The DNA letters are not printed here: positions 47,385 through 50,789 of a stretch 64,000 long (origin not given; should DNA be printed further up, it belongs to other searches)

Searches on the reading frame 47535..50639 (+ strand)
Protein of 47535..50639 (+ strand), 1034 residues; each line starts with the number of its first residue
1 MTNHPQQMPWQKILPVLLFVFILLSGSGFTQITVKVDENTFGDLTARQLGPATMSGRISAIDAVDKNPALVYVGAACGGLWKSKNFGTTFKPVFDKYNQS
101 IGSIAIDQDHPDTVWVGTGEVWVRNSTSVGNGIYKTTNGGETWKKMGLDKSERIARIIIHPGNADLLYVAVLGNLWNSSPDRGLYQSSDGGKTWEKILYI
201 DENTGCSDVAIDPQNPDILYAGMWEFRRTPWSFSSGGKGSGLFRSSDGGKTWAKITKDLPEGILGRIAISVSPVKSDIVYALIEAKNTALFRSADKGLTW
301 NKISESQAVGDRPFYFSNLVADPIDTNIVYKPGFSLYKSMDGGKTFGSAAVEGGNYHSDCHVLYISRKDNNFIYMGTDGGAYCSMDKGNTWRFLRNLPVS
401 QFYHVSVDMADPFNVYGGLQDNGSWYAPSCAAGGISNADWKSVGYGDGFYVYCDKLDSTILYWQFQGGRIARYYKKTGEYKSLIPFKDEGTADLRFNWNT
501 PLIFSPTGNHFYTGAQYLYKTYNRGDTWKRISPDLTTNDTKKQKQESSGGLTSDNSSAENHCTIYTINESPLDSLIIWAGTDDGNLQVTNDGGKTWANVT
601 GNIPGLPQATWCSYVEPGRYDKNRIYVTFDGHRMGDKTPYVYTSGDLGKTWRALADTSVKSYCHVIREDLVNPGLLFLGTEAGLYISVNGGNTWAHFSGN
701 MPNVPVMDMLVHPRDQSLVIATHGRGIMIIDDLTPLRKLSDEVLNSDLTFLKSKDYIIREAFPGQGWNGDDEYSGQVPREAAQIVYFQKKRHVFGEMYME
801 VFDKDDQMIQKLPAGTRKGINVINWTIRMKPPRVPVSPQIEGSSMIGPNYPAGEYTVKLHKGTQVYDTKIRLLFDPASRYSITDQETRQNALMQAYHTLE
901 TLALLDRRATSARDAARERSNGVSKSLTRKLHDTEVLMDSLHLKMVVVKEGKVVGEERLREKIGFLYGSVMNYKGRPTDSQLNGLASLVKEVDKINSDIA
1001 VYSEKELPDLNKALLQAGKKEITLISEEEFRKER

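Call 3: search_protein_families(library=pfam, proteins=[window:47535-50639:+], max_evalue=0.01)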
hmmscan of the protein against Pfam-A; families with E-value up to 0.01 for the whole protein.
window:47535-50639:+ (1034 aa): 5 families
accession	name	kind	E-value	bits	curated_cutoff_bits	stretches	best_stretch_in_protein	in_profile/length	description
PF15902.12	Sortilin-Vps10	-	1.9e-33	116.4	33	3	80-198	3-113/446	Sortilin, neurotensin receptor 3,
PF02012.26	BNR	-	8.7e-10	37.5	27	0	243-253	1-11/12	BNR/Asp-box repeat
PF15899.11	BNR_6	-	4.9e-08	32.7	27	0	80-91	1-12/14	BNR-Asp box repeat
PF13088.12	BNR_2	-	1.1e-07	31.9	31.4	0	169-305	70-203/277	BNR repeat-like domain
PF14870.12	PSII_BNR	-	1.5e-06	28.1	27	1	238-354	36-144/303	Photosynthesis system II assembly factor YCF48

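Call 76: search_protein_families(library=ncbifam, proteins=[window:47535-50639:+], max_evalue=0.001)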
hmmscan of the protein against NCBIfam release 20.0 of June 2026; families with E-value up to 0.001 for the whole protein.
window:47535-50639:+ (1034 aa): 3 families
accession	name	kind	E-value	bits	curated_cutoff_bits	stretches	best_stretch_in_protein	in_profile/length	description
NF045728.1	glycosyl_F510_1955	equivalog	6.5e-41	140.2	175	5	132-222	73-155/246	F510_1955 family glycosylhydrolase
NF010237.0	PRK13684.1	equivalog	2.1e-06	27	326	1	237-389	63-203/334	photosynthesis system II assembly factor Ycf48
NF047818.1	LIC11996_lipo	equivalog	0.00056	19.1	350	0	625-659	327-362/422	LIC11996 family lipoprotein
